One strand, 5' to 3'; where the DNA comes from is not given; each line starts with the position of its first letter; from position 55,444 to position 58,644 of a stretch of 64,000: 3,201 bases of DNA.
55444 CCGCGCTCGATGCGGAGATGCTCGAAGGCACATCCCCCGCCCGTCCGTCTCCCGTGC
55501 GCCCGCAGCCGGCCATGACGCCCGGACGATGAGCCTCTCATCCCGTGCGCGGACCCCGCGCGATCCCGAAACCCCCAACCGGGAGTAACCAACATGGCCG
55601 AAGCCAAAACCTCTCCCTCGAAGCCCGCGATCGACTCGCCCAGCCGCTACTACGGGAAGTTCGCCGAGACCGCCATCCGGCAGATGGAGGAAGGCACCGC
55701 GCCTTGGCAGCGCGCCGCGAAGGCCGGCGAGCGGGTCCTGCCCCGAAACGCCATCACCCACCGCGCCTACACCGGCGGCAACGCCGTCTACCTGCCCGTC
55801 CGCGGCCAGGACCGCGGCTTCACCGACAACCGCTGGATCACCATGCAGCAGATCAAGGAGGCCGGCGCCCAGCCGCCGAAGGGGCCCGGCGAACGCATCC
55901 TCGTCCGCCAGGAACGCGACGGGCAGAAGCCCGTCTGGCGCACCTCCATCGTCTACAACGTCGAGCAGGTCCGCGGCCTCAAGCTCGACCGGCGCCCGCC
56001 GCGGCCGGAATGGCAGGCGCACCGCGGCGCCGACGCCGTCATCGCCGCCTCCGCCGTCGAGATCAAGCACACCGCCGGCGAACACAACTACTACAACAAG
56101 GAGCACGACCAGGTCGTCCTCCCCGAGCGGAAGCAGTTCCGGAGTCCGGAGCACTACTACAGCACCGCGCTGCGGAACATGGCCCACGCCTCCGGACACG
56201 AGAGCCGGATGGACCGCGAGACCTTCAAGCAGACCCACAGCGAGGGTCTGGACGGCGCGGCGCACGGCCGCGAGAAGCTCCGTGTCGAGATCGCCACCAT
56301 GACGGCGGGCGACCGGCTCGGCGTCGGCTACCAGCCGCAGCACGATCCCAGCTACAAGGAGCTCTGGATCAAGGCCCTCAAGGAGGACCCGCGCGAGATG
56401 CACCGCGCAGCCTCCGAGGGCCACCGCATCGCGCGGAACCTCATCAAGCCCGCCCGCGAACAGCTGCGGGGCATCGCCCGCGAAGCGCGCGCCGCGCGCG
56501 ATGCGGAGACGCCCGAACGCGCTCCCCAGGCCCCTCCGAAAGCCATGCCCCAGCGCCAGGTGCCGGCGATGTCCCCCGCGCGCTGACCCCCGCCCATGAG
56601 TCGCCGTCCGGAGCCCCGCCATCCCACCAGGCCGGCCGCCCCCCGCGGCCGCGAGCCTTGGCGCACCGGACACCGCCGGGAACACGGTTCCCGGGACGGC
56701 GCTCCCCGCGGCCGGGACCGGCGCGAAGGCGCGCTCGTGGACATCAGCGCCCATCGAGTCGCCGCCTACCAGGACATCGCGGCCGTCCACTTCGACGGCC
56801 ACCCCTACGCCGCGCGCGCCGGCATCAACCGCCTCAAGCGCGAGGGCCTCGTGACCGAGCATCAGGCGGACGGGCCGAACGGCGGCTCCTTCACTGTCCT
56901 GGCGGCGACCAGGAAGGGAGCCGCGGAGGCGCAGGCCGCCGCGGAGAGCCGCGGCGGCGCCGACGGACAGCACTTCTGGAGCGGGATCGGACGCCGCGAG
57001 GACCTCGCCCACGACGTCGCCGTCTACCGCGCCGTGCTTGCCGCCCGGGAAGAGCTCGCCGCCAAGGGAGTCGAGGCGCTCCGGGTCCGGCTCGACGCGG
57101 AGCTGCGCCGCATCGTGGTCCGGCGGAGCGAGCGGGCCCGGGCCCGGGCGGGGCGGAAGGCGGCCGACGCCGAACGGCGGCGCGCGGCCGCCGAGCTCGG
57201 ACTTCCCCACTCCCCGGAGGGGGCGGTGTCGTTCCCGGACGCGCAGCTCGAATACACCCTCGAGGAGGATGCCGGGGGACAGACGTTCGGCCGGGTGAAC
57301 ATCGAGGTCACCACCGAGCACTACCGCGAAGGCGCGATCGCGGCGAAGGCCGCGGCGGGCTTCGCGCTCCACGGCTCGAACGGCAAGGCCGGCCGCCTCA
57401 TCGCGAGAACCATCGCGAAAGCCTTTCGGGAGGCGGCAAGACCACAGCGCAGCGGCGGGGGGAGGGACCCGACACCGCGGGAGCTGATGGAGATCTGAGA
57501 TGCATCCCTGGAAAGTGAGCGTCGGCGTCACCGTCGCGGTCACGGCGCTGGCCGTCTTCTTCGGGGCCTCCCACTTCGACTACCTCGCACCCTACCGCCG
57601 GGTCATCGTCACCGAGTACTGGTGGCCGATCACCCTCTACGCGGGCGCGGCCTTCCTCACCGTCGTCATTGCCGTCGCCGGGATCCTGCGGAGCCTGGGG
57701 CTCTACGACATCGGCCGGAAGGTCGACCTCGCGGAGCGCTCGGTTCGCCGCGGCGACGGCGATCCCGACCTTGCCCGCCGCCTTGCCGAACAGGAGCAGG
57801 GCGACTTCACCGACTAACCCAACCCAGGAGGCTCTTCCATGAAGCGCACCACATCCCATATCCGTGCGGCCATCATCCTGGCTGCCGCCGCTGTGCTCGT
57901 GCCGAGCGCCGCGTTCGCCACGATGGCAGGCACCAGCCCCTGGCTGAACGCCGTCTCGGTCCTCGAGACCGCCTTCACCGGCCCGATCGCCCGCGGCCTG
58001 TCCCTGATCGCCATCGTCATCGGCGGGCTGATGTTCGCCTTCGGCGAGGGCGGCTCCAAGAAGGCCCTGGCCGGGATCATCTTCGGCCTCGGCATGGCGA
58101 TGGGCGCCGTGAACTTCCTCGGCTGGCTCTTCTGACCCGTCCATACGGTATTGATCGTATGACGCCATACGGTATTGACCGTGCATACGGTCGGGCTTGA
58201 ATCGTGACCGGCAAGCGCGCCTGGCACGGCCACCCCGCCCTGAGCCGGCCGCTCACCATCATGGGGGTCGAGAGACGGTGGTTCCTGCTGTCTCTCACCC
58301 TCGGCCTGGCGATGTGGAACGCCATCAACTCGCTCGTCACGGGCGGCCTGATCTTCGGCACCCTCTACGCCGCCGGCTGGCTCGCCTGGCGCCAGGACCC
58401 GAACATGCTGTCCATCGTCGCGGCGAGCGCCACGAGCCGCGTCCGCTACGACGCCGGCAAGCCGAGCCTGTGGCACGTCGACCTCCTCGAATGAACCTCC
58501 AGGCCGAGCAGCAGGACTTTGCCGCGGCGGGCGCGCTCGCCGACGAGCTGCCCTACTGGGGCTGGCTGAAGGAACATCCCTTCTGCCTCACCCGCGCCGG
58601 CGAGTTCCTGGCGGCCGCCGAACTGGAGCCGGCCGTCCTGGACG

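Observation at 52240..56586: Candidate anti-defence island: primase, 72-aa hyper-acidic protein, and a tandem triplication of ArdC-like genes in which only one keeps the HExxH metalloprotease motif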

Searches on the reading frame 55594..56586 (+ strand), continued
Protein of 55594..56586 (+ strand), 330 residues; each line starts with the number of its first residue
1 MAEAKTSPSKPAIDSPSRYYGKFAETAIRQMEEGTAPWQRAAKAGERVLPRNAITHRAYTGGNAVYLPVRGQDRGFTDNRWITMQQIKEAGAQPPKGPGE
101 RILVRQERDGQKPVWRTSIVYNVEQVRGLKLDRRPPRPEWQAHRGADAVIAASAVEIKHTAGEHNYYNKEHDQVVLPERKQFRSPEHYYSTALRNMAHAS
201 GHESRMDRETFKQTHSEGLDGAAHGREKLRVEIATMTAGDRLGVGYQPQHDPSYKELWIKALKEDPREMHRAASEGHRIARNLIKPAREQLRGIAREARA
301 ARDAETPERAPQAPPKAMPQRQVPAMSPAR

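Call 55: search_dna_similar(query=window:55594-56586:+, collection=plasmids, mode=protein, max_rows=25)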
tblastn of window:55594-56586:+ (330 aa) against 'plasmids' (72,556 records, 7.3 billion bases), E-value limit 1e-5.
Records with a match: 2856; places in all: 2993; records where one place covers at least 80% of the query: 1309.
Best place of each record, by identity: <60% 2856.
By first word of the organism name: Rhizobium 309; Klebsiella 216; Agrobacterium 202; Escherichia 178; Vibrio 106; Bacillus 91; uncultured 85; Sinorhizobium 75; Campylobacter 73; Bacteroides 69; and 244 more.
By predicted mobility (MOB-suite, as given by PLSDB): conjugative 1569; non-mobilizable 767; mobilizable 520.
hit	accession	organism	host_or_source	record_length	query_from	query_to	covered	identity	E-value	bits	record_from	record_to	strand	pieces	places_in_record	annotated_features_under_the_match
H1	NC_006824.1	Aromatoleum aromaticum EbN1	-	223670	1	279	85%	37.5%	9e-43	164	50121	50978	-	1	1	zincin-like metallopeptidase domain-containing protein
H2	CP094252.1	Acinetobacter variabilis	mixed culture,fecal of pig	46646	19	290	82%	38.2%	2e-40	192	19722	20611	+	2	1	none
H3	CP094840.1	Acinetobacter schindleri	mixed culture,chicken fecal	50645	19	290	82%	37.8%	5e-40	191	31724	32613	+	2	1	none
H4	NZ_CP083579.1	Xanthomonas phaseoli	Manihot esculenta Crantz,single ...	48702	1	292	88%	34.5%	9e-40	155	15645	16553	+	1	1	zincin-like metallopeptidase domain-containing protein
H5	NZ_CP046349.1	Citrobacter portucalensis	Homo sapiens,inflamed biopsy tissue ...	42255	19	294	84%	36.2%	5e-46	174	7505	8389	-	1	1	zincin-like metallopeptidase domain-containing protein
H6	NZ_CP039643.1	Azospirillum sp. TSA2s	Soil,rice paddy soil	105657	19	283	80%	37.7%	8e-50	185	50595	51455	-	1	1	zincin-like metallopeptidase domain-containing protein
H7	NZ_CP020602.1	Pseudomonas aeruginosa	Homo sapiens,sputum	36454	19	292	83%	36.4%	3e-46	175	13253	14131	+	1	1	zincin-like metallopeptidase domain-containing protein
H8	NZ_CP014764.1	Klebsiella pneumoniae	-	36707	19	292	83%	36.4%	3e-46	175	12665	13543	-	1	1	zincin-like metallopeptidase domain-containing protein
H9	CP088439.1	Escherichia coli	Homo sapiens,blood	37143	19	292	83%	36.4%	3e-46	175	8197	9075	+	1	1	ssDNA-binding domain-containing protein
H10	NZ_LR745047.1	Klebsiella pneumoniae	Homo sapiens,stool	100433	19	292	83%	36.4%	3e-46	175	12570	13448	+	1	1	zincin-like metallopeptidase domain-containing protein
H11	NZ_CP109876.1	Escherichia coli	Homo sapiens,urine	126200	19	290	82%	36.7%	5e-46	174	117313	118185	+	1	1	zincin-like metallopeptidase domain-containing protein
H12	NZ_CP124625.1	Pseudomonas aeruginosa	Homo sapiens,Wound/Abscess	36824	19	290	82%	36.7%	6e-46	174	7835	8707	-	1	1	zincin-like metallopeptidase domain-containing protein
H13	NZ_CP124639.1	Pseudomonas aeruginosa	Homo sapiens,Wound/Abscess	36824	19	290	82%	36.7%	6e-46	174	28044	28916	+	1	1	zincin-like metallopeptidase domain-containing protein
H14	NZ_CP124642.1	Pseudomonas aeruginosa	Homo sapiens,Wound/Abscess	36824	19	290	82%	36.7%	6e-46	174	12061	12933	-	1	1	zincin-like metallopeptidase domain-containing protein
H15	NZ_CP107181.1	Escherichia coli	Urine,human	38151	19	290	82%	36.7%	2e-45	172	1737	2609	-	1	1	none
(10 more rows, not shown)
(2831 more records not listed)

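Call 57: get_annotated_region(hit=H8, flank=6000)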
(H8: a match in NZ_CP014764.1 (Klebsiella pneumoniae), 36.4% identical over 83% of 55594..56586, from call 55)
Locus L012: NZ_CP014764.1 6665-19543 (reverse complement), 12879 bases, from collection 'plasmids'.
description: Klebsiella pneumoniae strain KPNIH39 plasmid pKPN-704, complete sequence
organism: Klebsiella pneumoniae (NCBI taxid 573)
taxonomy: Bacteria; Pseudomonadota; Gammaproteobacteria; Enterobacterales; Enterobacteriaceae; Klebsiella; Klebsiella pneumoniae
host: -; source: -; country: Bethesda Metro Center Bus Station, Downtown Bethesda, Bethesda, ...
typing (MOB-suite, as given by PLSDB): mobilizable; replicon rep_cluster_435; relaxase MOBP
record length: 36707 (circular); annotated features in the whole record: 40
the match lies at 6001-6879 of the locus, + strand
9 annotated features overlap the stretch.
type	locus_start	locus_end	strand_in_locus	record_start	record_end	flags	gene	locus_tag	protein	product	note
CDS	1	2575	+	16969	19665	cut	traI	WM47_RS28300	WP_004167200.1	TraI/MobA(P) family conjugative relaxase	-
CDS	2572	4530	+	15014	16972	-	-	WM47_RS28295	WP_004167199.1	type IV secretory system conjugative DNA transfer family protein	-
CDS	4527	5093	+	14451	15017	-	-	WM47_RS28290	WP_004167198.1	S26 family signal peptidase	GO:0006465 - signal peptide processing [Evidence IEA]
CDS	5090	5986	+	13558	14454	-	-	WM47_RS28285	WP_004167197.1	transglycosylase SLT domain-containing protein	-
CDS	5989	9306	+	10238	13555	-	-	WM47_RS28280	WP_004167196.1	zincin-like metallopeptidase domain-containing protein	-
CDS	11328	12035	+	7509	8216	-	-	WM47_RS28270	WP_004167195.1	hypothetical protein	-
CDS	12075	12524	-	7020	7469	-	-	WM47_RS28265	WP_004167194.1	hypothetical protein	-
CDS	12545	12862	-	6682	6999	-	-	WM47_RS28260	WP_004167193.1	hypothetical protein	-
CDS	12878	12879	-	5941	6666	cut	-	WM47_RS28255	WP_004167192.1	SprT-like domain-containing protein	-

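Call 59: find_encoding_contigs(protein=P0022, flank=10000, max_places=1)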
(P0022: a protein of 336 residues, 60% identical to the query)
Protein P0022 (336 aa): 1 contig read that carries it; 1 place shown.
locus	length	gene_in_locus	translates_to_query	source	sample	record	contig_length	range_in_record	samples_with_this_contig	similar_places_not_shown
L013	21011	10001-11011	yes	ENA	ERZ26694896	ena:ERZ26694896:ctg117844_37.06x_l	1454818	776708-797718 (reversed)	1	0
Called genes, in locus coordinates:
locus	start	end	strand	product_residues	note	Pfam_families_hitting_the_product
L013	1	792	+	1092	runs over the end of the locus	PF13091:PLDc_2 (weak), PF00176:SNF2-rel_dom (faint), PF00270:DEAD (faint), PF04851:ResIII (faint), PF00271:Helicase_C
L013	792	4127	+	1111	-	PF20473:MmeI_Mtase (faint), PF07669:Eco57I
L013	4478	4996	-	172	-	-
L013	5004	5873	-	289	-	PF06564:CBP_BcsQ (faint), PF09140:MipZ (faint), PF13614:AAA_31, PF01656:CbiA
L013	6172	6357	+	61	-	-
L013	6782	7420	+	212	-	-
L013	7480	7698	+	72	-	PF05930:Phage_AlpA, PF12728:HTH_17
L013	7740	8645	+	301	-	PF16793:RepB_primase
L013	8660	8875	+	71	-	-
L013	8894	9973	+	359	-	PF08401:ArdcN, PF18818:MPTase-PolyVal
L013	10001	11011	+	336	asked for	PF08401:ArdcN, PF18818:MPTase-PolyVal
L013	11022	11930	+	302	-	-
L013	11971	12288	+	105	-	-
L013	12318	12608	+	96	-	PF04956:TrbC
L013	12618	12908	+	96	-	PF05101:VirB3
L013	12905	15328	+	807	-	PF10412:TrwB_AAD_bind (faint), PF01935:DUF87 (weak), PF12846:AAA_10 (faint), PF19044:P-loop_TraG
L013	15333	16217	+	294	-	PF03524:CagX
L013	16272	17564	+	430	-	PF03743:TrbI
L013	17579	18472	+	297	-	-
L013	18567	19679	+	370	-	PF04610:TrbL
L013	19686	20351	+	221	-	PF04335:VirB8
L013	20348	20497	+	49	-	-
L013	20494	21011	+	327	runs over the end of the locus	-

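Call 60: find_encoding_contigs(protein=P0030, flank=10000, max_places=1)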
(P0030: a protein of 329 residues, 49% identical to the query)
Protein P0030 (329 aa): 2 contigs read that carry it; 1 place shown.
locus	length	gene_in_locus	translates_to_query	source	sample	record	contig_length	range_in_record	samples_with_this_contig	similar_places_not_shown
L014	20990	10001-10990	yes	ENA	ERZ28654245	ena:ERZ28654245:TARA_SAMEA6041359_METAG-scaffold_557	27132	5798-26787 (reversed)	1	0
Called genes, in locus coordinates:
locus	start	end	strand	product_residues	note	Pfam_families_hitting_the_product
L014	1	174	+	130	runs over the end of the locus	-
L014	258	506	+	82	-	-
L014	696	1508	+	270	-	PF08843:AbiEii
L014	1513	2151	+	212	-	-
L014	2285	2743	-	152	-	-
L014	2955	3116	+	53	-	-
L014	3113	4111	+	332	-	PF02899:Phage_int_SAM_1 (weak), PF00589:Phage_integrase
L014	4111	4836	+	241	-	PF08843:AbiEii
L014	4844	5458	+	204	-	-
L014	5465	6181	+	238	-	-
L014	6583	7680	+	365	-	-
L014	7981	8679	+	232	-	PF16793:RepB_primase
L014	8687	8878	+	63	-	-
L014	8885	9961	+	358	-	PF08401:ArdcN, PF18818:MPTase-PolyVal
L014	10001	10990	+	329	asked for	PF08401:ArdcN, PF18818:MPTase-PolyVal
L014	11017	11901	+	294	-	-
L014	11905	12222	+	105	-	-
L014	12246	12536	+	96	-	PF04956:TrbC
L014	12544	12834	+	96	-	PF05101:VirB3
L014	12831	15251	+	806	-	PF10412:TrwB_AAD_bind (faint), PF12846:AAA_10 (faint), PF01935:DUF87 (weak), PF19044:P-loop_TraG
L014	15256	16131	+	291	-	PF03524:CagX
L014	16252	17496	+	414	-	PF03743:TrbI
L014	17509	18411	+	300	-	-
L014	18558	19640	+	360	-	PF04610:TrbL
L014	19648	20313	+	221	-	PF04335:VirB8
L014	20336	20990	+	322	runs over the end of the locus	-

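Call 72: predict_structure(alignment_id=A5)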
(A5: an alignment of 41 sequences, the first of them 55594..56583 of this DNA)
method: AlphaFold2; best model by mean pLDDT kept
length: 330 residues; sequences in the alignment: 41
mean_pLDDT: 87.6   pTM: 0.84
mean pLDDT of the five models: 87.6, 87.4, 86.8, 86.1, 86.0
residues with pLDDT >= 90: 230; 70-90: 59; 50-70: 18; < 50: 23
segments of 3 or more residues with pLDDT < 50: 1-3, 309-312, 317-323, 325-330
pLDDT, mean of each block of 10 residues (from residue 1): 49 71 95 95 91 93 95 93 95 92 82 85 92 85 97 96 93 96 95 98 95 88 92 98 93 92 95 97 97 94 69 49 44
secondary structure, 60 per line:
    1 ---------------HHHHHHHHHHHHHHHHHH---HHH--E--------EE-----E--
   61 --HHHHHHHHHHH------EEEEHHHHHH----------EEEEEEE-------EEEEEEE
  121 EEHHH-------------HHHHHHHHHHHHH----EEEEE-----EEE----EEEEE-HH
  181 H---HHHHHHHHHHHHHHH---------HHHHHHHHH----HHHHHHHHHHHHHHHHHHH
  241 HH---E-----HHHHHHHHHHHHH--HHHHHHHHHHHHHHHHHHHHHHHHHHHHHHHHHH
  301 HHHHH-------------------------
elements in order: H16-33 H63-73 E80-83 H84-89 E100-106 E114-122 H139-151 E156-160 E166-168 E173-177 H185-199 H209-217 H222-242 H252-264 H267-305

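Call 75: fold_search(model_id=the predicted structure, library=pdb)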
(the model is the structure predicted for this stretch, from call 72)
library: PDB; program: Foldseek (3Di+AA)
matches with E <= 10: 125; with E <= 0.001: 3
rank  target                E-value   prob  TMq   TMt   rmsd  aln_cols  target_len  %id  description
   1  6i89                  4.3e-14  1.00  0.65  0.77   5.6       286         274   26  Crystal structure of Antirestriction ArdC protein from R388 plasmid. Metal-free structure. (released 2020-03-18)
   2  6sna_A                1.4e-13  1.00  0.66  0.81   4.3       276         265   28  Crystal structure of Antirestriction ArdC protein from R388 plasmid. Mn(II)-bound structure. (released 2020-04-15)
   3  6sna_F                1.2e-12  1.00  0.58  0.79   4.9       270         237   27  Crystal structure of Antirestriction ArdC protein from R388 plasmid. Mn(II)-bound structure. (released 2020-04-15)
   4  4jiu                  2.3e-01  0.75  0.16  0.40   9.1       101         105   13  Crystal structure of the metallopeptidase zymogen of Pyrococcus abyssi abylysin (released 2013-06-12)
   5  3kwv_C                5.4e-01  0.16  0.18  0.24  16.1       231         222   10  Structural basis for the unfolding of anthrax lethal factor by protective antigen oligomers (released 2010-11-10)
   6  4qhi_D                9.1e-01  0.30  0.16  0.38   8.2       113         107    9  Crystal structure of Methanocaldococcus jannaschii selecase mutant R36W (released 2014-07-16)
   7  5d1t                  1.2e+00  0.14  0.19  0.14   8.2       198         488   10  Anthrax toxin lethal factor with hydroxamic acid inhibitor (released 2015-11-11)
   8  7zoc                  1.2e+00  0.09  0.17  0.15  13.3       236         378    8  Crystal structure of the peptidase domain of collagenase H from Clostridium histolyticum in complex with N-aryl-2-alkylm (released 2023-05-10)
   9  4pkw                  1.2e+00  0.13  0.18  0.14   8.8       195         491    9  Anthrax toxin lethal factor with bound small molecule inhibitor GM6001 (released 2014-11-12)
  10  6psn_L                1.2e+00  0.12  0.18  0.24  16.0       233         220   10  Anthrax toxin protective antigen channels bound to lethal factor (released 2020-03-04)
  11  3dwc_D                1.3e+00  0.15  0.18  0.14  11.2       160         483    9  Trypanosoma Cruzi Metallocarboxypeptidase 1 (released 2008-09-09)
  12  5cwf_C                1.4e+00  0.08  0.12  0.19  15.8       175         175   13  Crystal structure of de novo designed helical repeat protein DHR8 (released 2015-12-16)
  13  1yqy                  1.5e+00  0.09  0.17  0.13   9.3       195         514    9  Structure of B. Anthrax Lethal factor in complex with a hydroxamate inhibitor (released 2005-05-31)
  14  4qhi_C                1.8e+00  0.41  0.16  0.40   5.5        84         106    8  Crystal structure of Methanocaldococcus jannaschii selecase mutant R36W (released 2014-07-16)
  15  4uwc_B                1.9e+00  0.04  0.14  0.14  18.6       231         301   12  Fibroblast growth factor receptor 1 kinase in complex with JK-P3 (released 2015-09-02)
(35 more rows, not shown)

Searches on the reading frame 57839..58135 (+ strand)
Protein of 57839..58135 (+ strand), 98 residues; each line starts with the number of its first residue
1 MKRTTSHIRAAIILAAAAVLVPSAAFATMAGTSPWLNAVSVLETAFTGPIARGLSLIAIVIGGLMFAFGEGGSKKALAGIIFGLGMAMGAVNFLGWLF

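Call 3: search_protein_families(library=pfam, proteins=[window:57839-58135:+], max_evalue=0.01)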
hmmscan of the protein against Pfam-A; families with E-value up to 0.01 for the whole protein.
window:57839-58135:+ (98 aa): 2 families
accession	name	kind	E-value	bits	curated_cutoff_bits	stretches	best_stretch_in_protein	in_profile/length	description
PF04956.18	TrbC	-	7e-15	55.5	27.9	1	2-97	2-98/98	TrbC/VIRB2 pilin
PF19199.5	Phage_coatGP8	-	0.0071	16.9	24.6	0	13-64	5-56/69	Phage major coat protein, Gp8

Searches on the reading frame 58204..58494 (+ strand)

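Call 3: search_protein_families(library=pfam, proteins=[window:58204-58494:+], max_evalue=0.01)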
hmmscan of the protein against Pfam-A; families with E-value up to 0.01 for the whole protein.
window:58204-58494:+ (96 aa): 1 family
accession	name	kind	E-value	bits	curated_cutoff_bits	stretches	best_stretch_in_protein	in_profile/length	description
PF05101.18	VirB3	-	2e-09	38.1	23.9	1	11-81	7-78/84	Type IV secretory pathway, VirB3-like protein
